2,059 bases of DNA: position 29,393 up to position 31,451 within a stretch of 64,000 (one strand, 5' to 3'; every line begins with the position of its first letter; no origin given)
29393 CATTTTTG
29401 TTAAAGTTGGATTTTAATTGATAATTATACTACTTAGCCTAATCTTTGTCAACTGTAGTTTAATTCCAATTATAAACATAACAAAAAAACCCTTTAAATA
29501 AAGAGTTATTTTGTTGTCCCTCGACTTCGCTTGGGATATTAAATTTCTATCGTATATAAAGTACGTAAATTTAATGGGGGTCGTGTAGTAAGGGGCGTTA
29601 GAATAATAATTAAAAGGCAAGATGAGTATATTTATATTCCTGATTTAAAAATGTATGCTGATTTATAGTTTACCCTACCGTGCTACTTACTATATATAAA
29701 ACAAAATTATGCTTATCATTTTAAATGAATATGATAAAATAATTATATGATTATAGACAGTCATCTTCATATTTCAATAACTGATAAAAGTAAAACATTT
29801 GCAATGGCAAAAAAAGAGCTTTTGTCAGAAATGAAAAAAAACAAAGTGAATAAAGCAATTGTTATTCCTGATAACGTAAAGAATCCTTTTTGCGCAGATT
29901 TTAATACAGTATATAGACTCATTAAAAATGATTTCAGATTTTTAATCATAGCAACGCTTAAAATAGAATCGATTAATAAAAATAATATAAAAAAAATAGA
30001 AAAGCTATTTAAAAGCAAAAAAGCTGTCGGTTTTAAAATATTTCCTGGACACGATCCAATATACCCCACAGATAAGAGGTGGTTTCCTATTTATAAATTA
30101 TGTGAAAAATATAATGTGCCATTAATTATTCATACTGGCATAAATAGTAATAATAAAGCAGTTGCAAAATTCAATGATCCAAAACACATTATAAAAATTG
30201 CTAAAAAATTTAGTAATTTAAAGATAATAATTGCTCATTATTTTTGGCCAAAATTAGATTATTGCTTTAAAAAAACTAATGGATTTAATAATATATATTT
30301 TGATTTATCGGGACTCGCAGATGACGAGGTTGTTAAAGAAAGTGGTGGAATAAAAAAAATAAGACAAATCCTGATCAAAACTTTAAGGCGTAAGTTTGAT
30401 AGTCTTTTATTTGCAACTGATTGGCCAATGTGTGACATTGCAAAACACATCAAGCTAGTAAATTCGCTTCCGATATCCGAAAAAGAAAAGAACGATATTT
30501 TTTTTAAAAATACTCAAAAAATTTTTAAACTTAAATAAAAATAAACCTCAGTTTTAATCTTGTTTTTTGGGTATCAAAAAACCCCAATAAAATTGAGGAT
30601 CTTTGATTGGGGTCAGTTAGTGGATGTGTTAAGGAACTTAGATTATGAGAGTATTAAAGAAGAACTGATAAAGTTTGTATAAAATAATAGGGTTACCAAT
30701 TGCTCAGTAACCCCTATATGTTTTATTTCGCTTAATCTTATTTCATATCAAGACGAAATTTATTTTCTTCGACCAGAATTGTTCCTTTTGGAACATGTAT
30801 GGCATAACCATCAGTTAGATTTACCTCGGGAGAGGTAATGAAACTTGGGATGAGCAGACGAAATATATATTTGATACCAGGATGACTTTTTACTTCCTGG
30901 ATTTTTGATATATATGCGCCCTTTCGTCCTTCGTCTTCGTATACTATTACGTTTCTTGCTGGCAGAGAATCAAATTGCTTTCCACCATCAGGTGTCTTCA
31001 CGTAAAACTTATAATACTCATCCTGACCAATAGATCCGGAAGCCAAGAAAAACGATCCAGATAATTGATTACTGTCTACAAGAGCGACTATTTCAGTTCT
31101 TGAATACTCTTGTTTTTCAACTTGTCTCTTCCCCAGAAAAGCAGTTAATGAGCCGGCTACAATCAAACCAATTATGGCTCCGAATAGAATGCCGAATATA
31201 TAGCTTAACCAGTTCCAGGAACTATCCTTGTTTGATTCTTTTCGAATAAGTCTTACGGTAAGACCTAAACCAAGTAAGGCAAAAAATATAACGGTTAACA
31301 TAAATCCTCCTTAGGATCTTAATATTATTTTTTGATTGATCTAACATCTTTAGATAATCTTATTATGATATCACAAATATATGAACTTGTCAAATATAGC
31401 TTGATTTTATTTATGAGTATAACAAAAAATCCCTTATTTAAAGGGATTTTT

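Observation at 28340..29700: Near-identical 133-bp direct repeats (3 mismatches) bracketing a single unknown gene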

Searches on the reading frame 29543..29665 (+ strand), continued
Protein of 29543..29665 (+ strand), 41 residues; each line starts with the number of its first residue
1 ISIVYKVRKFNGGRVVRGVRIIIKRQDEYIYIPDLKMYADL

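Call 101: list_cluster_members(proteins=[P0279, P0285, P0308, P0322, P0335, P0338, P0345, P0001, P0003])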
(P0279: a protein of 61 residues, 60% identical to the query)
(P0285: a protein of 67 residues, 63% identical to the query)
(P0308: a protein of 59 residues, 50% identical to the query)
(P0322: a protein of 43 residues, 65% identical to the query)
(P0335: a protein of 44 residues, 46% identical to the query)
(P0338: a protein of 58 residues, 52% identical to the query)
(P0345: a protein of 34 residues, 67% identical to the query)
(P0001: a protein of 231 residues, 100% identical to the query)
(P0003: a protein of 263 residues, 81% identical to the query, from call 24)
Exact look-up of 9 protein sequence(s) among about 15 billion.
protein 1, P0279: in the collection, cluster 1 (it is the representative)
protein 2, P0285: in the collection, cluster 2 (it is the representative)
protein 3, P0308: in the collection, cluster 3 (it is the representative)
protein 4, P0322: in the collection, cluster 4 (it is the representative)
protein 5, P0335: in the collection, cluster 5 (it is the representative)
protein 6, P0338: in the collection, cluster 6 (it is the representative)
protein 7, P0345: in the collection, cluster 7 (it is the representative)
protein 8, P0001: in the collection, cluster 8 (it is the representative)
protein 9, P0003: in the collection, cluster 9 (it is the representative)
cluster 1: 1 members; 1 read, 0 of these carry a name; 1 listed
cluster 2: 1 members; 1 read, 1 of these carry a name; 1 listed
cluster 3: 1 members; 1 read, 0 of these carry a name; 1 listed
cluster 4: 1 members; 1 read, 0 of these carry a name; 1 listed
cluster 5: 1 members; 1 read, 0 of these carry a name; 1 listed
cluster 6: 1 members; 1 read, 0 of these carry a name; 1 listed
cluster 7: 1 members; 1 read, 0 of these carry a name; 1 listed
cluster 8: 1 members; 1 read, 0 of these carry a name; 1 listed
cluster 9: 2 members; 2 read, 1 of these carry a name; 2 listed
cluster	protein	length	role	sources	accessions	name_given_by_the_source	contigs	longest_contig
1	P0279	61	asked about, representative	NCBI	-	-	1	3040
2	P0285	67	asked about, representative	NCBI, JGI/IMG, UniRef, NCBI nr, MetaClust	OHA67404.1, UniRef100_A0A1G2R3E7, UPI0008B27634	MAG: hypothetical protein A3D59_01410 [Candidatus Wildermuthbacteria bacterium ... | Uncharacterized protein n=1 Tax=Candidatus Wildermuthbacteria bacterium ... | status=active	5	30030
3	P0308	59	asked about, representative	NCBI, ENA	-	-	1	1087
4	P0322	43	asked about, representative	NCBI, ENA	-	-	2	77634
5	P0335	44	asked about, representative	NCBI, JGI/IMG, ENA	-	-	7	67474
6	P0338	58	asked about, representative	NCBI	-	-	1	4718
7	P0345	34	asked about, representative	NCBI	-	-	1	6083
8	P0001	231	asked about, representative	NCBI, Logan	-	-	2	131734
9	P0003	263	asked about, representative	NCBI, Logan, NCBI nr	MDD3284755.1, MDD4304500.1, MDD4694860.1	MAG: TatD family hydrolase [Patescibacteria group bacterium] | TatD family hydrolase [Patescibacteria group bacterium]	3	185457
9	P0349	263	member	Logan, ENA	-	-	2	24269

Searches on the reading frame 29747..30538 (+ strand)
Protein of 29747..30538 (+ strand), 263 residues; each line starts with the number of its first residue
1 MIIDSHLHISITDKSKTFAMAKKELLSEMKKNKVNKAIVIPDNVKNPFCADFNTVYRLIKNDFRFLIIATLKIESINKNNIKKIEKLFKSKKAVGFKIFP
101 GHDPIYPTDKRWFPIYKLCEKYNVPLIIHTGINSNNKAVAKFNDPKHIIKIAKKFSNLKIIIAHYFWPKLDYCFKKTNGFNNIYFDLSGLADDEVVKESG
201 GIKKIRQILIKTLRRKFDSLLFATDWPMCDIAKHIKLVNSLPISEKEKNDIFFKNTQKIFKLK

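Call 9: search_protein_families(library=pfam, proteins=[window:29747-30538:+], max_evalue=0.01)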
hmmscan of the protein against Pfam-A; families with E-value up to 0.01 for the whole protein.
window:29747-30538:+ (263 aa): 2 families
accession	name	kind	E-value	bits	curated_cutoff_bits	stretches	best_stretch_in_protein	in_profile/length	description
PF04909.20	Amidohydro_2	-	1.3e-20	74.8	26.4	1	77-262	91-289/289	Amidohydrolase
PF01026.27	TatD_DNase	-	1.9e-05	24.6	27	1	3-228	1-206/253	TatD related DNase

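Call 14: find_encoding_contigs(protein=window:29747-30538:+, flank=6000, max_places=10)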
Protein window:29747-30538:+ (263 aa): 2 contigs read that carry it; 2 places shown.
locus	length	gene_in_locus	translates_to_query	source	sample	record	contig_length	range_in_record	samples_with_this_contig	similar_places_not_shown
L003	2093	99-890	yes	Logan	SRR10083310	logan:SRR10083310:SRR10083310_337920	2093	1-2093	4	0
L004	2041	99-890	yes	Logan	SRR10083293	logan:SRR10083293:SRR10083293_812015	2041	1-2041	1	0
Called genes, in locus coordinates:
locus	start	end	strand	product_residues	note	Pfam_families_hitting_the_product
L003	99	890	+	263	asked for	PF01026:TatD_DNase (faint), PF04909:Amidohydro_2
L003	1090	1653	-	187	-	-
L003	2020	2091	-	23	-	?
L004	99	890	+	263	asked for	PF01026:TatD_DNase (faint), PF04909:Amidohydro_2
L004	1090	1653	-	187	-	-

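Call 24: find_homologous_proteins(query=window:29747-30538:+)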
Query window:29747-30538:+ (263 aa): 281 proteins with E <= 0.001 among 1707 candidates; the best 120 are listed.
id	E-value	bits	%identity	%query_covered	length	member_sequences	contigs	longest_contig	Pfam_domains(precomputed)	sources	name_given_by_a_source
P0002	2.7e-169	579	100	100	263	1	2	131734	PF01026.28,PF04909.21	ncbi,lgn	-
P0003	2.7e-139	481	81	100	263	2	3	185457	PF04909.21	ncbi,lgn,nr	ncbi:MAG: TatD family hydrolase [Patescibacteria group bacterium]|nr:TatD family hydrolase [Patescib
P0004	2.4e-128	445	77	100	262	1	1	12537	PF04909.21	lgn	-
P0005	2.1e-127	442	77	100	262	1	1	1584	PF04909.21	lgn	-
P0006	7.9e-119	414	68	95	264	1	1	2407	PF04909.21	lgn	-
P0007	3.0e-116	405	66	100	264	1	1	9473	PF04909.21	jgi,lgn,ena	-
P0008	1.4e-114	400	66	100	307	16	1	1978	PF04909.21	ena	-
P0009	4.2e-113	395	67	100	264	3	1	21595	PF04909.21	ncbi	-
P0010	4.6e-113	395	67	100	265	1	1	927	PF04909.21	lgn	-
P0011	4.9e-113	395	66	100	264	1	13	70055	PF04909.21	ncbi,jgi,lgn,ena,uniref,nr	ncbi:MAG: hypothetical protein A3J62_00855 [Candidatus Buchananbacteria bacterium RIFCSPHIGHO2_02_FU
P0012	2.6e-112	392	65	100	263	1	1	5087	PF04909.21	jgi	-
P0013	3.3e-112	392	65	95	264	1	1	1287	PF04909.21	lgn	-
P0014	4.1e-112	392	63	96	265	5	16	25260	PF04909.21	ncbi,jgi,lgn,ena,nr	ncbi:MAG: hypothetical protein A3D39_00065 [Candidatus Buchananbacteria bacterium RIFCSPHIGHO2_02_FU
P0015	1.1e-111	390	64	95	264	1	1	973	PF04909.21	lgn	-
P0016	2.6e-111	389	63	100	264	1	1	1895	PF04909.21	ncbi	-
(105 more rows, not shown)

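Call 25: find_encoding_contigs(protein=P0003, flank=8000, max_places=3)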
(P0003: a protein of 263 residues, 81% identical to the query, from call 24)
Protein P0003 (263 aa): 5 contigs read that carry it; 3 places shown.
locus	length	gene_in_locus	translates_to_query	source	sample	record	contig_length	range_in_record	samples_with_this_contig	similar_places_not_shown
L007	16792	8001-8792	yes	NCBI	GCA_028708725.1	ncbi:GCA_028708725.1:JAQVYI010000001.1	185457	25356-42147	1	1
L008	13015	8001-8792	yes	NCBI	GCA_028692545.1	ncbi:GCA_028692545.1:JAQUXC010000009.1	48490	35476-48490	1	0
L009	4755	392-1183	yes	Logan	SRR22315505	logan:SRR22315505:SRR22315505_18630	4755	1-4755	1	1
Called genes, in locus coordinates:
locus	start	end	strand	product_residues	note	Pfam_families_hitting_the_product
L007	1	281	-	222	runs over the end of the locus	PF13624:SurA_N_3 (weak)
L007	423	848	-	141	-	-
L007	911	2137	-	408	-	PF12704:MacB_PCD, PF02687:FtsX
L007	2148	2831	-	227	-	PF02463:SMC_N (faint), PF00005:ABC_tran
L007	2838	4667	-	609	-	PF25919:BSH_CusB (faint), PF00364:Biotin_lipoyl (faint), PF25917:BSH_RND, PF25973:BSH_CzcB, PF25954:Beta-barrel_RND_2 (weak), PF25990:Beta-barrel_YknX, PF26002:Beta-barrel_AprE (weak)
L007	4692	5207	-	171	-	-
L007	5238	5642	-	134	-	-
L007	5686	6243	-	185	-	PF04542:Sigma70_r2, PF08281:Sigma70_r4_2, PF04545:Sigma70_r4 (weak)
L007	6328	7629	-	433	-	PF05970:PIF1, PF13245:AAA_19, PF13401:AAA_22 (weak), PF13604:AAA_30, PF03266:NTPase_1 (faint), PF07728:AAA_5 (weak), PF21530:Pif1_2B_dom (weak)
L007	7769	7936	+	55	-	-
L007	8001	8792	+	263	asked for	PF04909:Amidohydro_2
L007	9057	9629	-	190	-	-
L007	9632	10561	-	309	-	PF04055:Radical_SAM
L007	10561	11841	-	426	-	PF04055:Radical_SAM, PF13353:Fer4_12 (weak), PF13186:SPASM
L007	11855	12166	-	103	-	PF12647:RNHCP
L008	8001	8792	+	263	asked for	PF04909:Amidohydro_2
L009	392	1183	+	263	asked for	PF04909:Amidohydro_2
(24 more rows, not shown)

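Call 26: find_encoding_contigs(protein=P0004, flank=8000, max_places=3)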
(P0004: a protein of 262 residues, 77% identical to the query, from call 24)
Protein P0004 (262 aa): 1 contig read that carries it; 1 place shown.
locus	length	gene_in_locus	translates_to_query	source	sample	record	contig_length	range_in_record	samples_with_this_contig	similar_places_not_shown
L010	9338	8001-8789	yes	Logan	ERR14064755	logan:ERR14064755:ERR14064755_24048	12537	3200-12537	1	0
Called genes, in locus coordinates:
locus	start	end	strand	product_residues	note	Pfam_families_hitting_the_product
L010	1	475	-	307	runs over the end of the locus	PF01544:CorA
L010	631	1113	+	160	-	-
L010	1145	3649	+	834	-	PF26449:DUF8128, PF01935:DUF87 (weak), PF10412:TrwB_AAD_bind, PF12696:TraG-D_C (weak)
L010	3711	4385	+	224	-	-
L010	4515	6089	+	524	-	PF05496:RuvB_N, PF06068:TIP49 (faint), PF13177:DNA_pol3_delta2, PF00004:AAA, PF13401:AAA_22 (weak), PF22608:DNAX_ATPase_lid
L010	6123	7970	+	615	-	PF01875:Memo, PF09587:PGA_cap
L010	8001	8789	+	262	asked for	PF04909:Amidohydro_2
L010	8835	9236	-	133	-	-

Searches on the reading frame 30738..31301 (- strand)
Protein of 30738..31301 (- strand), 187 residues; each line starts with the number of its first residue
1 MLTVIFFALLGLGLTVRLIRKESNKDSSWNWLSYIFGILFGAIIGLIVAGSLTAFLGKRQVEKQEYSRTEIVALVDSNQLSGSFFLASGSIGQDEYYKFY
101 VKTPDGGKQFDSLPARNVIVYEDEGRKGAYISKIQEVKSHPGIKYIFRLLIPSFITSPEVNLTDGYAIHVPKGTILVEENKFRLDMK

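Call 9: search_protein_families(library=pfam, proteins=[window:30738-31301:-], max_evalue=0.01)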
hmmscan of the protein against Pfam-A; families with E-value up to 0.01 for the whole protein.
window:30738-31301:- (187 aa): 2 families
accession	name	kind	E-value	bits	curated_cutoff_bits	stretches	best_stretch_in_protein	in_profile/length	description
PF16083.10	Phage_holin_3_3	-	0.00056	20.4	28.4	1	2-51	1-48/78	LydA holin phage, holin superfamily III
PF02674.22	Colicin_V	-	0.0033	17.8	29.3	1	3-64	66-126/144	Colicin V production protein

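Call 80: search_protein_families(library=padloc, proteins=[window:30738-31301:-], max_evalue=0.001)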
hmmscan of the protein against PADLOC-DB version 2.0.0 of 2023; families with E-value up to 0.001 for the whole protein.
window:30738-31301:- (187 aa): 0 families
